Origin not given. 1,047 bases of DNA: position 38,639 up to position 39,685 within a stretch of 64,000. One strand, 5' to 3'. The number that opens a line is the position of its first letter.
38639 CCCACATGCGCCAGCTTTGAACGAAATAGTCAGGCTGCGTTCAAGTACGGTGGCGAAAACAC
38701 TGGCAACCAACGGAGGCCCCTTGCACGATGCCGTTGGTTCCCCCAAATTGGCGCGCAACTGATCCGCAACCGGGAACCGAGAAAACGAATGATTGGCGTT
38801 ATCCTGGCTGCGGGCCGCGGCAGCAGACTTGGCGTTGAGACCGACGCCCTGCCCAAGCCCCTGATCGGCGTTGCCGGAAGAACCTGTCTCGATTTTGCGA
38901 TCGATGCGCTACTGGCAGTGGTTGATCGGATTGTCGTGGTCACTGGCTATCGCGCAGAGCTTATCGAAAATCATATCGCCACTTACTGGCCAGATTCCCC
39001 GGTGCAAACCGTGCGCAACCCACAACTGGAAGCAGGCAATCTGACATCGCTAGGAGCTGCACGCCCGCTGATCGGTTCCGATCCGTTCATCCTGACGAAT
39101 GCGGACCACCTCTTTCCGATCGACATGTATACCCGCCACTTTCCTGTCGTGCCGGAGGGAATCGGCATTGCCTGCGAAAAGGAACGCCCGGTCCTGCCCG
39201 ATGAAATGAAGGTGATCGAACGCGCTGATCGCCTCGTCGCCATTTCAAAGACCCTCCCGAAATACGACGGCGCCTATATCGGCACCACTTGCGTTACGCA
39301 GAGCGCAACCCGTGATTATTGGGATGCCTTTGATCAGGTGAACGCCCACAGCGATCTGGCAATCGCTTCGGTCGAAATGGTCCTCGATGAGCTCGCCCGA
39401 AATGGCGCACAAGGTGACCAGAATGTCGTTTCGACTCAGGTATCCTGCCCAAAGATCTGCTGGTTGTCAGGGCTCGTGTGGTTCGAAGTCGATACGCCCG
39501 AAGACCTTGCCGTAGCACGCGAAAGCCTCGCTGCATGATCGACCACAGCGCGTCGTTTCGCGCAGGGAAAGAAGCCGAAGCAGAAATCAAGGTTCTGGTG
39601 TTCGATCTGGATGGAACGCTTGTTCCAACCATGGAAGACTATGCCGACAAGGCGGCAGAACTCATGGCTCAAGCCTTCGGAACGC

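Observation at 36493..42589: ino1-centred cluster: two cytidylyltransferase-like genes, two CDP-alcohol phosphotransferases and a HAD phosphatase, a candidate CDP-inositol head-group pathway of unknown product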

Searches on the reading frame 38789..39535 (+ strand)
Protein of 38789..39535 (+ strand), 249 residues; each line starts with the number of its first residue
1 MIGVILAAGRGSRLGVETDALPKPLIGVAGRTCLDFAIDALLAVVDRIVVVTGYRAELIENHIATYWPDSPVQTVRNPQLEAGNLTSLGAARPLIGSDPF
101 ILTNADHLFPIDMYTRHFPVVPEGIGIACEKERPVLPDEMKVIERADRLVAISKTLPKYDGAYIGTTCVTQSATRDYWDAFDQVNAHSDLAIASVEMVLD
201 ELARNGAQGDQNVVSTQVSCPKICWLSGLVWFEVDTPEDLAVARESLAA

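Call 3: search_protein_families(library=pfam, proteins=[window:38789-39535:+], max_evalue=0.01)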
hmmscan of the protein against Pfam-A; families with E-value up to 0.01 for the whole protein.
seq(249 aa): 3 families
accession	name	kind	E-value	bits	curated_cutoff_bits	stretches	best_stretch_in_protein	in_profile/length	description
PF12804.13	NTP_transf_3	-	3.5e-16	60.2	27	1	3-119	1-109/160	MobA-like NTP transferase domain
PF00483.29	NTP_transferase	-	2.3e-06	27.8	21.2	1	3-109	2-113/245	Nucleotidyl transferase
PF01128.25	IspD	-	1.6e-05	25.2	27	1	2-52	2-51/221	2-C-methyl-D-erythritol 4-phosphate cytidylyltransferase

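Call 4: search_protein_families(library=ncbifam, proteins=[window:38789-39535:+], max_evalue=0.01)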
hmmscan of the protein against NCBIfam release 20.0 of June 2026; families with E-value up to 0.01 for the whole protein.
seq(249 aa): 38 families (the best 25 are shown)
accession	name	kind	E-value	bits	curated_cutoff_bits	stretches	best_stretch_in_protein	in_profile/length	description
NF041135.1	IPPtranDIPPsyn_Thcocales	equivalog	4.6e-18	65.4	580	1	3-247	3-217/419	bifunctional L-myo-inositol-1-phosphate cytidylyltransferase/CDP-L-myo-inositol myo-inositolphosphotransferase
NF041313.1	UDPGP_AglF_Halo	equivalog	8.9e-15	54.8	400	1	1-112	1-111/234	UTP--glucose-1-phosphate uridylyltransferase AglF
TIGR03992.1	Arch_glmU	subfamily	9.4e-15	54.4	292.1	1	1-111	1-111/393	bifunctional sugar-1-phosphate nucleotidylyltransferase/acetyltransferase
NF045761.1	NAMPUrTaseMurU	equivalog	3.3e-12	46.8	250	1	3-114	3-115/226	N-acetylmuramate alpha-1-phosphate uridylyltransferase MurU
NF045697.1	MurNAcPUrMurU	equivalog_domain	2.4e-11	43.5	370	1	4-109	1-107/229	N-acetylmuramate alpha-1-phosphate uridylyltransferase MurU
TIGR03310.1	matur_MocA_YgfJ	equivalog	8.7e-10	38.9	186.45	1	4-93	3-85/188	molybdenum cofactor cytidylyltransferase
NF045665.1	NTPtran_DVU1551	equivalog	1.1e-08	34.6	315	1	2-91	2-83/359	DVU_1551 family NTP transferase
TIGR02091.1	glgC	equivalog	2e-08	33.7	424.9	1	1-68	1-70/364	glucose-1-phosphate adenylyltransferase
NF001947.0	PRK00725.1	subfamily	8.4e-08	31.4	470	1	2-67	18-85/426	glucose-1-phosphate adenylyltransferase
TIGR00454.1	TIGR00454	hypoth_equivalog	2.5e-07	30.8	174.7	1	1-68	1-65/183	TIGR00454 family protein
NF041173.1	Sug_nt_acttase_Thmprot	equivalog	6.6e-07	28.6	600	1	1-109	1-108/405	bifunctional sugar-1-phosphate nucleotidylyltransferase/acetyltransferase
TIGR01173.1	glmU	equivalog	9.3e-07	28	366.85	1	4-66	4-64/452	bifunctional UDP-N-acetylglucosamine diphosphorylase/glucosamine-1-phosphate N-acetyltransferase GlmU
NF003670.0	PRK05293.1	equivalog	1.2e-06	27.7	470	1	1-64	5-70/382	glucose-1-phosphate adenylyltransferase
TIGR02623.1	G1P_cyt_trans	equivalog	1.6e-06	27.7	300.25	1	1-67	1-68/255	glucose-1-phosphate cytidylyltransferase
NF052502.1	man1P_GTase_Rv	exception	2.7e-06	26.5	440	1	4-63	4-64/352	mannose-1-phosphate guanylyltransferase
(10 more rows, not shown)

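Call 42: search_solved_structures(query=window:38789-39535:+, max_evalue=0.001, show_alignments=3)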
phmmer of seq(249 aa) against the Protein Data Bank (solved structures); distinct sequences matched with E-value up to 0.001: 22.
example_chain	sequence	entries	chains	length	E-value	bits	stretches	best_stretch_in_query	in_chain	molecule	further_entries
4y7t_A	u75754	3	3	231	2e-08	37.1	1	3-113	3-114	Nucleotidyl transferase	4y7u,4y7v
4jd0_A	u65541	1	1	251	5.2e-08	35.7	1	4-171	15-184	Nucleotidyl transferase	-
2xme_A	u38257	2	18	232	7e-08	35.3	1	3-165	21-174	CTP-INOSITOL-1-PHOSPHATE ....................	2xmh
4mnd_A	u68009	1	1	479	4.9e-07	32.5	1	3-164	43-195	CTP L-myo-inositol-1-phosphate cytidylyltransferase/CDP-L-myo-inositol myo-inositolphospho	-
6pd1_A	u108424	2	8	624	7.9e-06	28.6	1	3-203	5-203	Nucleotidyl transferase/aminotransferase, class V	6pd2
8hhd_A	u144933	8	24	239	8e-06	28.6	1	3-114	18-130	Nucleotidyl transferase | N-acetylmuramate alpha-1-phosphate uridylyltransferase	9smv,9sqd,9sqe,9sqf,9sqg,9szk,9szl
7d72_K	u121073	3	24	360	3.1e-05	26.7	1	3-111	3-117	Mannose-1-phosphate guanyltransferase beta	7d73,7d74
8yre_D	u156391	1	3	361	3.3e-05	26.5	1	3-108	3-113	Mannose-1-phosphate guanylyltransferase 1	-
7x8j_A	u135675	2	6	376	3.5e-05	26.4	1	3-108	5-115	Mannose-1-phosphate guanylyltransferase 1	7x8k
6vr0_A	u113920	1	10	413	5.2e-05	25.9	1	4-68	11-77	Glucose-1-phosphate adenylyltransferase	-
5w5r_A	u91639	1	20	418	9.6e-05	25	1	4-68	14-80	Glucose-1-phosphate adenylyltransferase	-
5w5t_A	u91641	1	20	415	9.9e-05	25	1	4-68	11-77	Glucose-1-phosphate adenylyltransferase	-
3brk_X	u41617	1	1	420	0.0001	24.9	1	4-68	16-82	Glucose-1-phosphate adenylyltransferase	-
5w6j_A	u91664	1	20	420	0.0001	24.9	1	4-68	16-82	Glucose-1-phosphate adenylyltransferase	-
6v96_H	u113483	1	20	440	0.00013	24.5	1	4-68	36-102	Glucose-1-phosphate adenylyltransferase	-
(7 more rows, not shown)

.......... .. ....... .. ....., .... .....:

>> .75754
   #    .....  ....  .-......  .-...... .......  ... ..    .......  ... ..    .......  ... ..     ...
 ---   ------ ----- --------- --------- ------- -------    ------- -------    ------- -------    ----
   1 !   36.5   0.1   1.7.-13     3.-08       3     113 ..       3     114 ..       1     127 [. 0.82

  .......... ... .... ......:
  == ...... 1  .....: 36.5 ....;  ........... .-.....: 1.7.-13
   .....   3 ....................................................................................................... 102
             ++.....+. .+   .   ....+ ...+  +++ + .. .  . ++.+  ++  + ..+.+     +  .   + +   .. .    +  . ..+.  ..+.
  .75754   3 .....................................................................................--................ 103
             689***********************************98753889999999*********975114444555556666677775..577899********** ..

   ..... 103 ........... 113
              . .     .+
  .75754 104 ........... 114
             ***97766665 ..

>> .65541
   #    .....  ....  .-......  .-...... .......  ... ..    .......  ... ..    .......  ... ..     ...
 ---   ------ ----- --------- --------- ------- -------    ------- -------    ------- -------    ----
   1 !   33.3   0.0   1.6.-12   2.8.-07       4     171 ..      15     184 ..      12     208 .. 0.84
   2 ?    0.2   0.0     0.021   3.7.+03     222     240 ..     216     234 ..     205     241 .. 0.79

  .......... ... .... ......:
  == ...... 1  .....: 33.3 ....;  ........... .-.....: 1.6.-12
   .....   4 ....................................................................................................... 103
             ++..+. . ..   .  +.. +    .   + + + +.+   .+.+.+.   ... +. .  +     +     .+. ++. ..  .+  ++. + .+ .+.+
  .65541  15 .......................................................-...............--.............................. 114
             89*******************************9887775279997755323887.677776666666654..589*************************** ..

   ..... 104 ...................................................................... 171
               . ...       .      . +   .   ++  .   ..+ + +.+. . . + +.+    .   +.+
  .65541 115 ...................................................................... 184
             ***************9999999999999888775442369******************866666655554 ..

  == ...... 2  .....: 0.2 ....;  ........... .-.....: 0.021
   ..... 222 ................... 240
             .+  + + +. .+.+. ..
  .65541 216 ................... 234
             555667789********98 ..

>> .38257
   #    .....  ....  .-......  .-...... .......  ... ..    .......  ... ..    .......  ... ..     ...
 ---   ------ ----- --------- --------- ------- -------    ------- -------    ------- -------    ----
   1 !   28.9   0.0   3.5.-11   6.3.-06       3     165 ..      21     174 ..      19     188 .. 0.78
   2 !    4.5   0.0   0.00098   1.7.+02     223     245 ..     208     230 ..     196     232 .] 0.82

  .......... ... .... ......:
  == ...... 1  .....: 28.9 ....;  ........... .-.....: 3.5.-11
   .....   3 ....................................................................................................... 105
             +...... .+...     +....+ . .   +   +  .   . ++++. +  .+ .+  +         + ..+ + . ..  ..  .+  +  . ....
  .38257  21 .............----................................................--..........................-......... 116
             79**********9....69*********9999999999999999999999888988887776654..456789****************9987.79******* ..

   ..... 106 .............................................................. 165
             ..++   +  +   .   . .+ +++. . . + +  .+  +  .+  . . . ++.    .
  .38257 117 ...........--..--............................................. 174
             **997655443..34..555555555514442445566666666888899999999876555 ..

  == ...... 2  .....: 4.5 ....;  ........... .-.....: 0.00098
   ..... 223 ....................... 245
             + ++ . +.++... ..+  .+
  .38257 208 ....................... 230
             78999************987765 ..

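Call 49: find_homologous_proteins(query=window:38789-39535:+, max_evalue=0.001)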
Query seq(249 aa) (249 aa): 1215 proteins with E <= 0.001 among 4547 candidates; the best 120 are listed.
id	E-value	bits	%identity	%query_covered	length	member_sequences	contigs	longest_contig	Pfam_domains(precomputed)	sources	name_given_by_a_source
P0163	9.4e-163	557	100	100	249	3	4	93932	PF00483.30,PF01128.26,PF12804.14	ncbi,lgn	-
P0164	1.6e-141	488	90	100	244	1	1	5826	PF00483.30,PF01128.26,PF12804.14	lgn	-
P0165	7.5e-131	453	83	100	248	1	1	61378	PF00483.30,PF01128.26,PF12804.14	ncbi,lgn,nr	ncbi:MAG: NTP transferase domain-containing protein [Novosphingobium sp.]|nr:NTP transferase domain-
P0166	5.8e-127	440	82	100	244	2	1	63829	PF00483.30,PF01128.26,PF12804.14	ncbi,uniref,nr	ncbi:NTP transferase domain-containing protein [Novosphingobium sp.]|uniref:phosphocholine cytidylyl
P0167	2.2e-126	438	81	100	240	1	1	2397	PF00483.30,PF12804.14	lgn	-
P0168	1.8e-118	412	78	100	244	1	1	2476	PF00483.30,PF12804.14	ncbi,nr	ncbi:MAG: hypothetical protein B7Y31_04965 [Novosphingobium sp. 16-62-11]|nr:MAG: hypothetical prote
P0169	2.2e-108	379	73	100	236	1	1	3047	PF00483.30,PF12804.14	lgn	-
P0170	6.7e-107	374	72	100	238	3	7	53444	PF00483.30,PF12804.14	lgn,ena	-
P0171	7.9e-106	371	72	99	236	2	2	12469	PF00483.30,PF12804.14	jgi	jgi:choline kinase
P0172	2.1e-105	369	69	100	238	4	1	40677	PF00483.30,PF12804.14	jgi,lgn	jgi:choline kinase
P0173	3.6e-105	369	71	100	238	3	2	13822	PF00483.30,PF12804.14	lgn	-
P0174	8.4e-105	368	71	100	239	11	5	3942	PF00483.30,PF12804.14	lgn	-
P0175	1.1e-104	367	72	99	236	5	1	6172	PF00483.30,PF12804.14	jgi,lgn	-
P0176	2.0e-104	366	71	100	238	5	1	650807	PF00483.30,PF12804.14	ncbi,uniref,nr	ncbi:NTP transferase domain-containing protein [Novosphingobium sp. ERN07]|uniref:phosphocholine cyt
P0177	2.0e-104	366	69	100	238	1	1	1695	PF00483.30,PF12804.14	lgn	-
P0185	1.5e-98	347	68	100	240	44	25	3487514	PF00483.30,PF12804.14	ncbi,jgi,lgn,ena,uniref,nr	ncbi:hypothetical protein C7W88_05630 [Novosphingobium sp. THN1]|jgi:choline kinase|uniref:phosphoch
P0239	1.7e-63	232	51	100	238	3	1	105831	PF00483.30,PF12804.14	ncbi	-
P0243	7.7e-63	230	51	100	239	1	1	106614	PF00483.30,PF12804.14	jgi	jgi:L-glutamine-phosphate cytidylyltransferase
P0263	2.7e-60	222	49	100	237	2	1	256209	PF00483.30,PF12804.14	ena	-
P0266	5.3e-60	221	47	100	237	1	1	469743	PF00483.30,PF12804.14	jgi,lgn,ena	-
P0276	2.6e-58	215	48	100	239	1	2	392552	PF00483.30,PF12804.14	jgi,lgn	jgi:choline kinase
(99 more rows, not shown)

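Call 50: find_encoding_contigs(protein=P0266, flank=7000, max_places=2)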
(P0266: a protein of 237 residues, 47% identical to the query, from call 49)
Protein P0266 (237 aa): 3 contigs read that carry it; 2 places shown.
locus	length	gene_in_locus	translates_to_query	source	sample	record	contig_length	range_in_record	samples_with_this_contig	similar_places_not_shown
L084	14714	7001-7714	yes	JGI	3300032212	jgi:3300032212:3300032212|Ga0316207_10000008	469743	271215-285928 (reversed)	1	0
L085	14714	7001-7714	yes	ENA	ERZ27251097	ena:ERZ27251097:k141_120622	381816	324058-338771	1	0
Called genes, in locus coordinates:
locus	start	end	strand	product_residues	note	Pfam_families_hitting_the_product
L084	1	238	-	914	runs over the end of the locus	PF17900:Peptidase_M1_N, PF01433:Peptidase_M1, PF11838:ERAP1_C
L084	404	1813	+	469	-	PF00282:Pyridoxal_deC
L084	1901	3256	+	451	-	-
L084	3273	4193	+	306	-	PF01066:CDP-OH_P_transf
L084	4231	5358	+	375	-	-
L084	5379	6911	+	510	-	PF01943:Polysacc_synt, PF13440:Polysacc_synt_3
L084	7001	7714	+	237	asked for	PF00483:NTP_transferase, PF12804:NTP_transf_3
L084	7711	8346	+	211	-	PF00702:Hydrolase, PF12710:HAD, PF13419:HAD_2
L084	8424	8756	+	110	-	PF01817:CM_2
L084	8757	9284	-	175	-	PF22381:Staph_reg_Sar_Rot (weak), PF12802:MarR_2, PF01047:MarR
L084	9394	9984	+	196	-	PF14512:TM1586_NiRdase (faint), PF00881:Nitroreductase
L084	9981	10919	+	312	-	PF00892:EamA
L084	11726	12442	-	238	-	PF12804:NTP_transf_3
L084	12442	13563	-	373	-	PF01658:Inos-1-P_synth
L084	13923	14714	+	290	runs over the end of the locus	PF00254:FKBP_C, PF01346:FKBP_N, PF00254:FKBP_C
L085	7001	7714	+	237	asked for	PF00483:NTP_transferase, PF12804:NTP_transf_3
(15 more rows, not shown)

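Call 51: find_encoding_contigs(protein=P0243, flank=7000, max_places=2)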
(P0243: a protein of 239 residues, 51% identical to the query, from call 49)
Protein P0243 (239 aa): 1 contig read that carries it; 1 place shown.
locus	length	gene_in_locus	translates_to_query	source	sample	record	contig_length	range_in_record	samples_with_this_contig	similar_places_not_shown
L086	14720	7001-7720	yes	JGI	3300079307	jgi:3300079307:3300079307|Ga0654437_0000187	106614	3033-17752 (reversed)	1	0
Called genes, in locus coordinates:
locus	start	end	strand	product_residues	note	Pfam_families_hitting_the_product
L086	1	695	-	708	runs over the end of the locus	PF01642:MM_CoA_mutase, PF02310:B12-binding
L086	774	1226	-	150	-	-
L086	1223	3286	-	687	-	PF26550:Tricorn_2nd (faint), PF26549:Tricorn_N, PF07676:PD40 (weak), PF26549:Tricorn_N, PF02129:Peptidase_S15 (faint), PF20434:BD-FAE (faint), PF00326:Peptidase_S9, PF00561:Abhydrolase_1 (faint)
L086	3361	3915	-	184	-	-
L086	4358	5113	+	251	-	PF09694:Gcw_chp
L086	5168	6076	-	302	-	PF00892:EamA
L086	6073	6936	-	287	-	PF01066:CDP-OH_P_transf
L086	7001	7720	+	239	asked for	PF00483:NTP_transferase, PF12804:NTP_transf_3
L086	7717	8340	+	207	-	PF00702:Hydrolase, PF12710:HAD, PF13419:HAD_2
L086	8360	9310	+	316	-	PF03088:Str_synth (faint), PF08450:SGL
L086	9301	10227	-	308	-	PF00682:HMGL-like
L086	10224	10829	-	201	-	PF00694:Aconitase_C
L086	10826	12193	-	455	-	PF00330:Aconitase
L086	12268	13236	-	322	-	PF02685:Glucokinase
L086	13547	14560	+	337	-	PF03741:TerC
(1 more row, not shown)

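Call 52: find_encoding_contigs(protein=P0239, flank=7000, max_places=2)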
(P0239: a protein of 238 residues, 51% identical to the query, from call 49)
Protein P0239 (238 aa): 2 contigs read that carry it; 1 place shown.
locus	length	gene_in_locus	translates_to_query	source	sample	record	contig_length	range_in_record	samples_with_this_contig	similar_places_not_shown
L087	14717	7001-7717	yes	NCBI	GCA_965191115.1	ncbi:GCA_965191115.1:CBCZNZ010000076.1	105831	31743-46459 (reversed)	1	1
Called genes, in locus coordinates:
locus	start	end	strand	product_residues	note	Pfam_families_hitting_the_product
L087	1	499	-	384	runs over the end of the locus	PF12698:ABC2_membrane_3 (faint)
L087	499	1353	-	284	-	PF00005:ABC_tran, PF13304:AAA_21 (weak)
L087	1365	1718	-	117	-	PF00392:GntR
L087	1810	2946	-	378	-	PF12412:DUF3667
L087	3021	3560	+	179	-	-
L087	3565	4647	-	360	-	PF03435:Sacchrp_dh_NADP, PF13460:NAD_binding_10 (weak), PF16653:Sacchrp_dh_C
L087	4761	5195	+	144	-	PF13404:HTH_AsnC-type, PF13412:HTH_24, PF01037:AsnC_trans_reg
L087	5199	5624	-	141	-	PF00472:RF-1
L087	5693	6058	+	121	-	-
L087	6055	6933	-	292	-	PF01066:CDP-OH_P_transf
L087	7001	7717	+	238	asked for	PF00483:NTP_transferase, PF12804:NTP_transf_3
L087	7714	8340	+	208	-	PF00702:Hydrolase, PF12710:HAD, PF13419:HAD_2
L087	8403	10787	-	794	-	PF07715:Plug, PF00593:TonB_dep_Rec_b-barrel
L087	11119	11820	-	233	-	PF00483:NTP_transferase, PF01128:IspD (weak), PF12804:NTP_transf_3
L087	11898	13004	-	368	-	PF01658:Inos-1-P_synth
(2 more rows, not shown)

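Call 54: find_encoding_contigs(protein=P0185, flank=8000, max_places=1)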
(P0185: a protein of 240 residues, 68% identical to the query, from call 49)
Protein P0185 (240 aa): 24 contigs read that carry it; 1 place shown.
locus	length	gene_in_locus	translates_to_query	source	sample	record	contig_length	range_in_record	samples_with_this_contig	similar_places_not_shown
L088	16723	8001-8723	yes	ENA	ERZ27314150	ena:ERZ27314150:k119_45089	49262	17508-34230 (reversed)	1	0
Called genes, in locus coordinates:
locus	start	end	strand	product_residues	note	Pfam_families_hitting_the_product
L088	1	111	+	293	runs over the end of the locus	PF03328:HpcH_HpaI, PF15617:C-C_Bond_Lyase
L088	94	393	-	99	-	-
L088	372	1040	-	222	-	PF21948:LplA-B_cat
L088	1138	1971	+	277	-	PF10110:GPDPase_memb (weak)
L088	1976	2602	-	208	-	PF08241:Methyltransf_11 (faint), PF02254:TrkA_N (weak), PF08242:Methyltransf_12 (weak), PF13649:Methyltransf_25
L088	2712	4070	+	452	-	PF07690:MFS_1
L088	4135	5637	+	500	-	PF01943:Polysacc_synt, PF13440:Polysacc_synt_3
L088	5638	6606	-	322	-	PF01066:CDP-OH_P_transf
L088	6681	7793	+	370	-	PF01066:CDP-OH_P_transf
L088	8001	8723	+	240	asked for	PF00483:NTP_transferase, PF12804:NTP_transf_3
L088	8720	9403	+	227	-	PF00702:Hydrolase, PF12710:HAD, PF13419:HAD_2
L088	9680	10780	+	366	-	PF01658:Inos-1-P_synth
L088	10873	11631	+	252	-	PF00483:NTP_transferase, PF12804:NTP_transf_3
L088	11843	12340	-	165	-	PF09912:DUF2141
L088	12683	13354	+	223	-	PF00834:Ribul_P_3_epim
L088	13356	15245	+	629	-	PF07940:Hepar_II_III_C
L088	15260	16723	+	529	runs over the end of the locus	PF02142:MGS, PF01808:AICARFT_IMPCHas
